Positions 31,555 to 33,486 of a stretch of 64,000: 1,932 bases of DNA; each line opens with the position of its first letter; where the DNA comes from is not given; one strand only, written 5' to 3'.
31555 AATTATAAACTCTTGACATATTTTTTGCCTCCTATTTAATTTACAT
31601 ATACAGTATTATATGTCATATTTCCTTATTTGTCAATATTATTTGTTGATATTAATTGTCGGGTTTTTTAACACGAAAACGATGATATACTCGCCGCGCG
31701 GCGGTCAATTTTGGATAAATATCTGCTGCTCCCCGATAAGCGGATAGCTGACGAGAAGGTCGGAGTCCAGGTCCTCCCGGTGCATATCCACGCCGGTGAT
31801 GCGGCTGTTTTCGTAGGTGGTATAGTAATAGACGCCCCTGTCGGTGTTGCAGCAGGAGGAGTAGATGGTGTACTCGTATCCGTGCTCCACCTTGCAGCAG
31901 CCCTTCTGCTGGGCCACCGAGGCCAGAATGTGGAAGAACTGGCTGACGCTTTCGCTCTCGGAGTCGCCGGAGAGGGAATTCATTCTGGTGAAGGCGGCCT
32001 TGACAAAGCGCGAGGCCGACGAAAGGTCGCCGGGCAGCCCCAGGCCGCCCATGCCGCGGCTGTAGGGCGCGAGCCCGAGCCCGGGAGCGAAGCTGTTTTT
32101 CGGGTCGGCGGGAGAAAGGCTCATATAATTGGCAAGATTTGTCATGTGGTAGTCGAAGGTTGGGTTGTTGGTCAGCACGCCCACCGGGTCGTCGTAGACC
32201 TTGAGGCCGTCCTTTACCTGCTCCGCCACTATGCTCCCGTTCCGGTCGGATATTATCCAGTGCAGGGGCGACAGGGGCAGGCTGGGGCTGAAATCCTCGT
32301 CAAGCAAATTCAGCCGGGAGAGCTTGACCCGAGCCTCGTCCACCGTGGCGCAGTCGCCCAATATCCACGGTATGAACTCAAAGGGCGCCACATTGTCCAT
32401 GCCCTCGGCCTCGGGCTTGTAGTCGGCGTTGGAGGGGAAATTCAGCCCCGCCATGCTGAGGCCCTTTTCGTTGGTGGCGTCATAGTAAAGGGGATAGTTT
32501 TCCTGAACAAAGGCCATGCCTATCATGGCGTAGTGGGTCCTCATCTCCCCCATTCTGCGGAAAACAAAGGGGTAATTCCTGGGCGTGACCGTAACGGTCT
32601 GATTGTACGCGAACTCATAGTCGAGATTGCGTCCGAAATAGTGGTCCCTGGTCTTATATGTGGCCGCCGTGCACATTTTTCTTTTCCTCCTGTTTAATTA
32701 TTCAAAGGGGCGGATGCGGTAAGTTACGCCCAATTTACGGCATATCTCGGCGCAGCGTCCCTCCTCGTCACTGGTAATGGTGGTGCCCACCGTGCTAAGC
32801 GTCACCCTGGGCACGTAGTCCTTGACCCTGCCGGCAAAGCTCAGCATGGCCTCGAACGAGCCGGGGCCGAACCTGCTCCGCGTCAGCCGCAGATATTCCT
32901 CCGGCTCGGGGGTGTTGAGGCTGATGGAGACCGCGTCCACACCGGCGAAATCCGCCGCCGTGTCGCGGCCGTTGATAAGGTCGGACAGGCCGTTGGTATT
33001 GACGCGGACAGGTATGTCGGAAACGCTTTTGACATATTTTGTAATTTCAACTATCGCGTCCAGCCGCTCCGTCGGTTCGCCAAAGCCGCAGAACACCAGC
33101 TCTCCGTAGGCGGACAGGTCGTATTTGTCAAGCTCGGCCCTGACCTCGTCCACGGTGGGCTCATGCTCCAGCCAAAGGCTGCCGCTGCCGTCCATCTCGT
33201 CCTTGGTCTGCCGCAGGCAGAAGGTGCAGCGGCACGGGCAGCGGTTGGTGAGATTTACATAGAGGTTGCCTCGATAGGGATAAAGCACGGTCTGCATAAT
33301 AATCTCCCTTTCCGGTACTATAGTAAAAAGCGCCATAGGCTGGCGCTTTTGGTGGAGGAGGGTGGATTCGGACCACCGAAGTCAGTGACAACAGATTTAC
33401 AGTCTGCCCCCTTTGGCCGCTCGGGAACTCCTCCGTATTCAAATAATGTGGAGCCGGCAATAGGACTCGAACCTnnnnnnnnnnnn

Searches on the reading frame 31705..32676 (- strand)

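Call 52: search_protein_families(library=pfam, proteins=[window:31705-32676:-])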
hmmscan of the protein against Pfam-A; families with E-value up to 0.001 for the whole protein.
window:31705-32676:- (323 aa): 1 family
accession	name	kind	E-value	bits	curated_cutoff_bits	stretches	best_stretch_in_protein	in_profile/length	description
PF02275.23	CBAH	-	5.7e-106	355.2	20.4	1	2-310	1-315/316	Linear amide C-N hydrolases, choloylglycine hydrolase family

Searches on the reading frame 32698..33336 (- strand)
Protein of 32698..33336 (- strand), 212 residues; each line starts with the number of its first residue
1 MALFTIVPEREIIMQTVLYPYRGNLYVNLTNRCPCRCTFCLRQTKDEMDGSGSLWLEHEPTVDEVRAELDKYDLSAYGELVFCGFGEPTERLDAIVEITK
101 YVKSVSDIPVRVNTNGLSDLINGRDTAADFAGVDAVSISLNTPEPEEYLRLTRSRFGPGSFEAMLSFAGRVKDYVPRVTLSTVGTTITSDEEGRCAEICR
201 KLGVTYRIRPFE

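Call 52: search_protein_families(library=pfam, proteins=[window:32698-33336:-])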
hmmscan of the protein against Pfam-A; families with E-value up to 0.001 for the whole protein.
window:32698-33336:- (212 aa): 1 family
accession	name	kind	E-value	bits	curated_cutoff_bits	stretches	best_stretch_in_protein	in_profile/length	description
PF04055.27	Radical_SAM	-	8.3e-18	65.5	29.5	1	27-191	1-157/166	Radical SAM superfamily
